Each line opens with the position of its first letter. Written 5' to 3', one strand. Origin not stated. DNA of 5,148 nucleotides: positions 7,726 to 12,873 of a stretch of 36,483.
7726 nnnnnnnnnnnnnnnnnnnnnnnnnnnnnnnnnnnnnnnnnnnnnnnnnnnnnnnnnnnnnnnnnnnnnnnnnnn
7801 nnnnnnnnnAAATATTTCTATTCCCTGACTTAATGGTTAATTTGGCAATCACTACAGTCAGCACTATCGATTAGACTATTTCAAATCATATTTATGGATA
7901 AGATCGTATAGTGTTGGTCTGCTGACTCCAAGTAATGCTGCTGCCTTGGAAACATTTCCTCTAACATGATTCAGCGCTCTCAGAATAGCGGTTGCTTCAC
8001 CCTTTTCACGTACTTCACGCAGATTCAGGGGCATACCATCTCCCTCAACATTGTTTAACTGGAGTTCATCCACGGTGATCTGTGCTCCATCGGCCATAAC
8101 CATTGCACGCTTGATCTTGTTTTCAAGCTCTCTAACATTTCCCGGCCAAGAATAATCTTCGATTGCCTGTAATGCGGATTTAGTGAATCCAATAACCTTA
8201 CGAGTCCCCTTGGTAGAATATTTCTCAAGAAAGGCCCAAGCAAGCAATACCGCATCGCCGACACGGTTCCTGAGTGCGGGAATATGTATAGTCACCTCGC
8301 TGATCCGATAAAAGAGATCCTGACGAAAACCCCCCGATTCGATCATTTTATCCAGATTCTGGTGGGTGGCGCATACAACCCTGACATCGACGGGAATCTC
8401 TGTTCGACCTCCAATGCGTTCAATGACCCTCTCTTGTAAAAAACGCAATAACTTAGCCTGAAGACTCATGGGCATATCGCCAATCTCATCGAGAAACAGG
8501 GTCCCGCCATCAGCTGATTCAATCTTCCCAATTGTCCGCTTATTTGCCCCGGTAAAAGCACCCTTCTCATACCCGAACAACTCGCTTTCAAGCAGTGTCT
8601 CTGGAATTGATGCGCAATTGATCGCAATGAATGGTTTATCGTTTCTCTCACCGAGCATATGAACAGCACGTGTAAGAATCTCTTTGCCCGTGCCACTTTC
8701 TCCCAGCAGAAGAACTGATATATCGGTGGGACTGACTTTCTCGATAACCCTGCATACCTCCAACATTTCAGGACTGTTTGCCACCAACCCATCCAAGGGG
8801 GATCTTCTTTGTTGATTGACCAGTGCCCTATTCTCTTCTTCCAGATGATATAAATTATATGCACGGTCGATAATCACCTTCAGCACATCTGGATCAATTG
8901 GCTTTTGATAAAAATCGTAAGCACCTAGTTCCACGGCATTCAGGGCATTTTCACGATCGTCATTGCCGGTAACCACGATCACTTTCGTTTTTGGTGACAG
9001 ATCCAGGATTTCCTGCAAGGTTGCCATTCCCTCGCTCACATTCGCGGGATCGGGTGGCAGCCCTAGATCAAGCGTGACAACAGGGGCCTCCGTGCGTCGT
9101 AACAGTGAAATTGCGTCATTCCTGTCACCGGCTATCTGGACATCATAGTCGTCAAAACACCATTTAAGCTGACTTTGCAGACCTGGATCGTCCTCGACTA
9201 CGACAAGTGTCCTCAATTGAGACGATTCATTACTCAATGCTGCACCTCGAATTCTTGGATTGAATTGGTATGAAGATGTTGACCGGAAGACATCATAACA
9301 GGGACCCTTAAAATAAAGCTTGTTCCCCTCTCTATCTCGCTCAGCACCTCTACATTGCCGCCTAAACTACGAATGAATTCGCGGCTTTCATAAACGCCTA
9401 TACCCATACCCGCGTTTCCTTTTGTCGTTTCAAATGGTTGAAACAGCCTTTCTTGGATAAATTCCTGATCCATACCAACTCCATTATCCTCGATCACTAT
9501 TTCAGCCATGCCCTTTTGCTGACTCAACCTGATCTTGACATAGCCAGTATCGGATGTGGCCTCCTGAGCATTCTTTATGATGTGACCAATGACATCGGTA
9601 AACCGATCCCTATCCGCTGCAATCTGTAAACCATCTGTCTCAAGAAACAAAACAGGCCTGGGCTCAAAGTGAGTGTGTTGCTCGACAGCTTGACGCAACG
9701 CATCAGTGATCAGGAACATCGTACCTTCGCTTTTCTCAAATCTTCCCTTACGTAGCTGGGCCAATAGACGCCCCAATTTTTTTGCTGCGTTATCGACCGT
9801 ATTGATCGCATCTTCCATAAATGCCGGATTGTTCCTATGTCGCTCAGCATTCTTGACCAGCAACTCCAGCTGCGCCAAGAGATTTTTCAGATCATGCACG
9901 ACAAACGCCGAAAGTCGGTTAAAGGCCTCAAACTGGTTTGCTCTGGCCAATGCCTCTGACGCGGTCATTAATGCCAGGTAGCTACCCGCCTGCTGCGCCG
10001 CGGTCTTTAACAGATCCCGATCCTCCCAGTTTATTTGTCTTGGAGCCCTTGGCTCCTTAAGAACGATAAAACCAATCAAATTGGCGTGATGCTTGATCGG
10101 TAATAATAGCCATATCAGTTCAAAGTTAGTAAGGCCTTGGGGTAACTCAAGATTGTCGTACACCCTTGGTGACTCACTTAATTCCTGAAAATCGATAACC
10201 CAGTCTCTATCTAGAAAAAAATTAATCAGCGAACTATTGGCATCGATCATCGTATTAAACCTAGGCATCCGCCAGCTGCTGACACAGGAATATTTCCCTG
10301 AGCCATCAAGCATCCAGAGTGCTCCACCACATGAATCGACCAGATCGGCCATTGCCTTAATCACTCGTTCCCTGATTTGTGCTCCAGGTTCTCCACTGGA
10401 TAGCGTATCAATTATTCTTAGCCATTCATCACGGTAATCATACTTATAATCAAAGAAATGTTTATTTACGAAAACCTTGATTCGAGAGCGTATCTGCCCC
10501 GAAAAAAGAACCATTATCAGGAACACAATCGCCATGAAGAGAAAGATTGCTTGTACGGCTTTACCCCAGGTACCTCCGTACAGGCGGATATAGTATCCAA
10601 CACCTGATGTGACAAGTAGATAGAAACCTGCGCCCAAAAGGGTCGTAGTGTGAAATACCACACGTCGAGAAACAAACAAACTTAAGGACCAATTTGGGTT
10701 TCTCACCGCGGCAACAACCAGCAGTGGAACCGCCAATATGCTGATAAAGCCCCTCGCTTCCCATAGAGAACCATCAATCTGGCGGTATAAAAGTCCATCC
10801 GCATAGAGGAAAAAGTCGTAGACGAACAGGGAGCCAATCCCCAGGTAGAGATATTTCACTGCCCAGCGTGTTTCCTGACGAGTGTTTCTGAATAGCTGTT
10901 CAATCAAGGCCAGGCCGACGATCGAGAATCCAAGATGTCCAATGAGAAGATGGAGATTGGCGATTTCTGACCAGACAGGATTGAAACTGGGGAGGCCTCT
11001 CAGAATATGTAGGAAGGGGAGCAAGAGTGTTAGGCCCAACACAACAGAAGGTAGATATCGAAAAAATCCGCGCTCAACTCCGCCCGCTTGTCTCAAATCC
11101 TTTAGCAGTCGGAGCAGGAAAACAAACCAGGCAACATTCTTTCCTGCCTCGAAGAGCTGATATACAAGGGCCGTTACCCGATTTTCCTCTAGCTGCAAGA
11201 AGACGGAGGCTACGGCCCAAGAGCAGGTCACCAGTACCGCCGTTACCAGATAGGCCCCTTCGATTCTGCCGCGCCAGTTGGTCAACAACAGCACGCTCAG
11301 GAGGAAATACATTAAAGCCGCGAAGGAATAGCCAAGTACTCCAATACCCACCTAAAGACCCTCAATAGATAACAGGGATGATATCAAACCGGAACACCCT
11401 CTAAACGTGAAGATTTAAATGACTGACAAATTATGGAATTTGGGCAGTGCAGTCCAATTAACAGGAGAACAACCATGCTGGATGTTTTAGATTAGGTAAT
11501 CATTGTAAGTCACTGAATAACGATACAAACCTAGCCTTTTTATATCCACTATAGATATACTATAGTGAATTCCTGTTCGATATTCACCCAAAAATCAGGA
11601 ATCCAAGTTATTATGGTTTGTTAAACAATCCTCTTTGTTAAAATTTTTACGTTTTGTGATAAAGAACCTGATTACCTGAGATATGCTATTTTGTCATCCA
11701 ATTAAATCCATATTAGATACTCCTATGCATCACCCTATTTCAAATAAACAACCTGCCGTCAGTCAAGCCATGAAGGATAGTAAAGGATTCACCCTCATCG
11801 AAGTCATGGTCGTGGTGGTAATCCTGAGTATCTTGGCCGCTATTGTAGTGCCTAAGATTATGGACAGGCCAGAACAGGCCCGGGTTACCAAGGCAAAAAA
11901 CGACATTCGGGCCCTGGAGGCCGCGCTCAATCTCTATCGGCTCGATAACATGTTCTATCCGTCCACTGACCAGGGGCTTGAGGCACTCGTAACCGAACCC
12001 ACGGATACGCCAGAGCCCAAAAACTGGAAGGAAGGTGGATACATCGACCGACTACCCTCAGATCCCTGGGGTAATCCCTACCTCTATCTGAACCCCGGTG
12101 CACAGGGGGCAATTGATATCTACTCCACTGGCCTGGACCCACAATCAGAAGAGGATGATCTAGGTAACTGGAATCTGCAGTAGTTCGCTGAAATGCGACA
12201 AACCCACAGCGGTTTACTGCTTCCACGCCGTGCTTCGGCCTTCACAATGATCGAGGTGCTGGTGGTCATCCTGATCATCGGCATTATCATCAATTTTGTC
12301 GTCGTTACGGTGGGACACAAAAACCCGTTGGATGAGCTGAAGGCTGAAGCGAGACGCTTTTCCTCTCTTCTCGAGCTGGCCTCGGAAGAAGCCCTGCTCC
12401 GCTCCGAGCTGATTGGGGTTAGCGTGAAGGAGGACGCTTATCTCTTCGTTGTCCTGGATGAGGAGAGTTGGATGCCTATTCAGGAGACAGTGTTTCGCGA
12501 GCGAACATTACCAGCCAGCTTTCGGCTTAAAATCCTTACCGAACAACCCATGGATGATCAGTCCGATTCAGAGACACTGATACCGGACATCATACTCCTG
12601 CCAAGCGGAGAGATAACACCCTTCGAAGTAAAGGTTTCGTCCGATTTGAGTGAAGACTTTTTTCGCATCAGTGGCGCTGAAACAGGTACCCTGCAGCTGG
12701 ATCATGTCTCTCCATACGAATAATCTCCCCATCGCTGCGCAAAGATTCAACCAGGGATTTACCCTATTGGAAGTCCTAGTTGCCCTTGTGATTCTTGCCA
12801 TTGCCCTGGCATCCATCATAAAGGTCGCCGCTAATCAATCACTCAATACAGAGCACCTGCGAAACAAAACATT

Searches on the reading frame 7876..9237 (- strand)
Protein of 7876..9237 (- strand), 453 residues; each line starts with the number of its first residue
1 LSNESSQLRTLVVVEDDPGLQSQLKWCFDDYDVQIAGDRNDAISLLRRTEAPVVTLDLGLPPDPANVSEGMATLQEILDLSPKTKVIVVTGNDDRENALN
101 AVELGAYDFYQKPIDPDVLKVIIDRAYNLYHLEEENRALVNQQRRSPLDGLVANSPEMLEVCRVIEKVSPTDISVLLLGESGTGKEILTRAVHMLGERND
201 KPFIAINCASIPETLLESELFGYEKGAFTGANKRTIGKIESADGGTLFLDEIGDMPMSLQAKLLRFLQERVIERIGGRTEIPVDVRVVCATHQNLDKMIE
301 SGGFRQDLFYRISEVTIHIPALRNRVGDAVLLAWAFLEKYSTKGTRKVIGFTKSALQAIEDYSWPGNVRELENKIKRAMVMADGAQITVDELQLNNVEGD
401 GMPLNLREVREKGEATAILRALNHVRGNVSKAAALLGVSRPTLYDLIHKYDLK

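Call 4: search_protein_families(library=ncbifam, proteins=[window:7876-9237:-], max_evalue=0.1)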
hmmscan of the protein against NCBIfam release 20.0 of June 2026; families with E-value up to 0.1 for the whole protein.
window:7876-9237:- (453 aa): 83 families (the best 25 are shown)
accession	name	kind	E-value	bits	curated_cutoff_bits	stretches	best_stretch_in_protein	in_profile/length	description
TIGR02915.1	PEP_resp_reg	equivalog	7.7e-217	720.4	502.6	1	11-453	1-445/445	PEP-CTERM-box response regulator transcription factor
NF008469.0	PRK11361.1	equivalog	1.1e-115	387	714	1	9-450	5-454/461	acetoacetate metabolism transcriptional regulator AtoC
TIGR01818.1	ntrC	equivalog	4.8e-114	381.7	558.6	1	12-393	2-378/463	nitrogen regulation protein NR(I)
NF041552.1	TF_PrdR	equivalog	4e-103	345.7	795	1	140-451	258-577/577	sigma-54 dependent transcriptional regulator PrdR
TIGR01817.1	nifA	equivalog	5.3e-101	339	528.85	1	135-405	182-451/534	nif-specific transcriptional activator NifA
NF007689.0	PRK10365.1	equivalog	9.9e-98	327.8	760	1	30-444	29-436/441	sigma-54-dependent response regulator transcription factor ZraR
NF041946.1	LuxO_transreg_Vib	equivalog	1.1e-97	327.7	800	2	30-392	20-376/463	quorum-sensing sigma-54 dependent transcriptional regulator LuxO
NF011695.0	PRK15115.1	equivalog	6.8e-97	325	763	1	10-452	8-438/445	two-component system response regulator GlrR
NF050807.1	TransRegFlbDCaul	equivalog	8e-95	318.3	750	1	84-398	71-367/454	sigma-54-dependent transcriptional regulator FlbD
NF049963.1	RespRegFlgRCampy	domain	1.2e-93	314.3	750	1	11-452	3-429/429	fla regulon two-component system response regulator FlgR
NF051870.1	NAssimRespRegNtrX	equivalog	1e-90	304.8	600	1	29-444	24-444/452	nitrogen assimilation response regulator NtrX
NF008176.1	PRK10923.1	equivalog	1e-90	304.6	620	1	53-395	50-384/469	nitrogen regulation protein NR(I)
NF003451.0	PRK05022.1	equivalog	9.3e-89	298.4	476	1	136-452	177-510/512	nitric oxide reductase transcriptional regulator NorR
NF038308.1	RNA_repair_RtcR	equivalog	9.2e-87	292.1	650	1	105-394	133-434/530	RNA repair transcriptional activator RtcR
TIGR02329.1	propionate_PrpR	equivalog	1.3e-86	291.4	499.2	1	134-446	199-523/526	propionate catabolism operon regulatory protein PrpR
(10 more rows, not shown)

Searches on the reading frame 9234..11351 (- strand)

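Call 6: search_protein_families(library=ncbifam, proteins=[window:9234-11351:-], max_evalue=0.00001)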
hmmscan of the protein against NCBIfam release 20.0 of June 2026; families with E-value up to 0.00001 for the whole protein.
window:9234-11351:- (705 aa): 52 families (the best 25 are shown)
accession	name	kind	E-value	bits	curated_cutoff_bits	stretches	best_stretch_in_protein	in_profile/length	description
TIGR02916.1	PEP_his_kin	equivalog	9.4e-239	794.5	300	1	6-684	1-679/679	XrtA/PEP-CTERM system histidine kinase PrsK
NF008468.0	PRK11360.1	equivalog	3.6e-21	75.2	646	1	464-688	383-611/616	two-component system sensor histidine kinase AtoS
NF010411.0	PRK13837.1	equivalog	3.6e-17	61.7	647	1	411-687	377-677/828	two-component system VirA-like sensor kinase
NF007688.0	PRK10364.1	equivalog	2.1e-16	59.7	479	1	465-687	228-453/460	two-component system sensor histidine kinase ZraS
NF053867.1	SprKinKinDBac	equivalog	1.2e-15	57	775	1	573-686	387-498/500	sporulation kinase KinD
NF033092.0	HK_WalK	equivalog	4.1e-15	55.4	725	1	570-684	475-593/594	cell wall metabolism sensor histidine kinase WalK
NF046044.1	PnpS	equivalog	8.2e-15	54.7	400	1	572-684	274-390/390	two-component system histidine kinase PnpS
TIGR02956.1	TMAO_torS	equivalog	2.7e-14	52.3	676.5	1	577-691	573-688/967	TMAO reductase system sensor histidine kinase/response regulator TorS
NF006800.0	PRK09303.1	equivalog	1.6e-13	50.4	342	1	450-688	126-380/383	histidine kinase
NF008298.1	PRK11086.1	subfamily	3.1e-13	49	520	1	585-685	425-525/529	DcuS/MalK family sensor histidine kinase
NF052574.1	HisKinEspCMyxo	equivalog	5e-13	48.1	1200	1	468-687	408-639/785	serine histidine kinase EspC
NF010076.0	PRK13557.1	subfamily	7e-13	47.8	631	1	592-697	301-406/540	histidine kinase famiy protein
NF041210.1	his_kin_PieS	equivalog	1.1e-12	47.7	850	1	548-686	329-471/474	two component system sensor histidine kinase PieS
NF041945.1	LuxN_Vibrio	equivalog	1.4e-12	46.5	1550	1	479-692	464-688/839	quorum-sensing autoinducer 1 sensor kinase/phosphatase LuxN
NF050805.1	CellDivHKDivJCaul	equivalog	1.7e-12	46.4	1000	1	570-690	402-525/531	cell cycle sensor histidine kinase DivJ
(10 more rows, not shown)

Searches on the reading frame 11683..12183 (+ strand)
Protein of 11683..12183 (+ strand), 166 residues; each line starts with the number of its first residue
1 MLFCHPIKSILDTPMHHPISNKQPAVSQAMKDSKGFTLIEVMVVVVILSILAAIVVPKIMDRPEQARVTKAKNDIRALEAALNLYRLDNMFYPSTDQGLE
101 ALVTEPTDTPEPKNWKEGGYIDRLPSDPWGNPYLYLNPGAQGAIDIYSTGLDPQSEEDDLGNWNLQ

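Call 6: search_protein_families(library=ncbifam, proteins=[window:11683-12183:+], max_evalue=0.00001)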
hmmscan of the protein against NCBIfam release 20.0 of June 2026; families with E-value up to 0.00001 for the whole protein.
window:11683-12183:+ (166 aa): 7 families
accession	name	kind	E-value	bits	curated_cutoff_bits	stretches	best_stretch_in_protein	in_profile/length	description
TIGR01710.1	typeII_sec_gspG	equivalog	2.9e-52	176.3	88.85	1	34-164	1-134/134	type II secretion system major pseudopilin GspG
NF040999.1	pilin_ComGC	equivalog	2.7e-11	43.5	75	1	34-97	2-65/84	competence type IV pilus major pilin ComGC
NF007862.0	PRK10574.1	equivalog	1.9e-09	37.8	138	1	30-102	1-73/145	prepilin peptidase-dependent pilin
NF041775.1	typeIV_PilA_Myxo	equivalog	6e-09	36.2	400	1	27-82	4-59/214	type IV pilin protein PilA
TIGR02532.1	IV_pilin_GFxxxE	domain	9.6e-09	34.7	16.3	1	34-56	2-24/24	prepilin-type N-terminal cleavage/methylation domain-containing protein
TIGR01708.2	typeII_sec_gspH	equivalog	2.1e-08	34.4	80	1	33-85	1-50/169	type II secretion system minor pseudopilin GspH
NF041013.1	T4P_ComGE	equivalog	4.3e-06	26.7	49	1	31-88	1-59/83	competence type IV pilus minor pilin ComGE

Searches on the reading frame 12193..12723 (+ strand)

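Call 6: search_protein_families(library=ncbifam, proteins=[window:12193-12723:+], max_evalue=0.00001)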
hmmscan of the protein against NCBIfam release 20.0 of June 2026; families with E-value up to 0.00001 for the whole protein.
window:12193-12723:+ (176 aa): 1 family
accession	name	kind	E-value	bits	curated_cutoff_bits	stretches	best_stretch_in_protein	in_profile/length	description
TIGR01708.2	typeII_sec_gspH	equivalog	4.9e-26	91.7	80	1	17-169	4-168/169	type II secretion system minor pseudopilin GspH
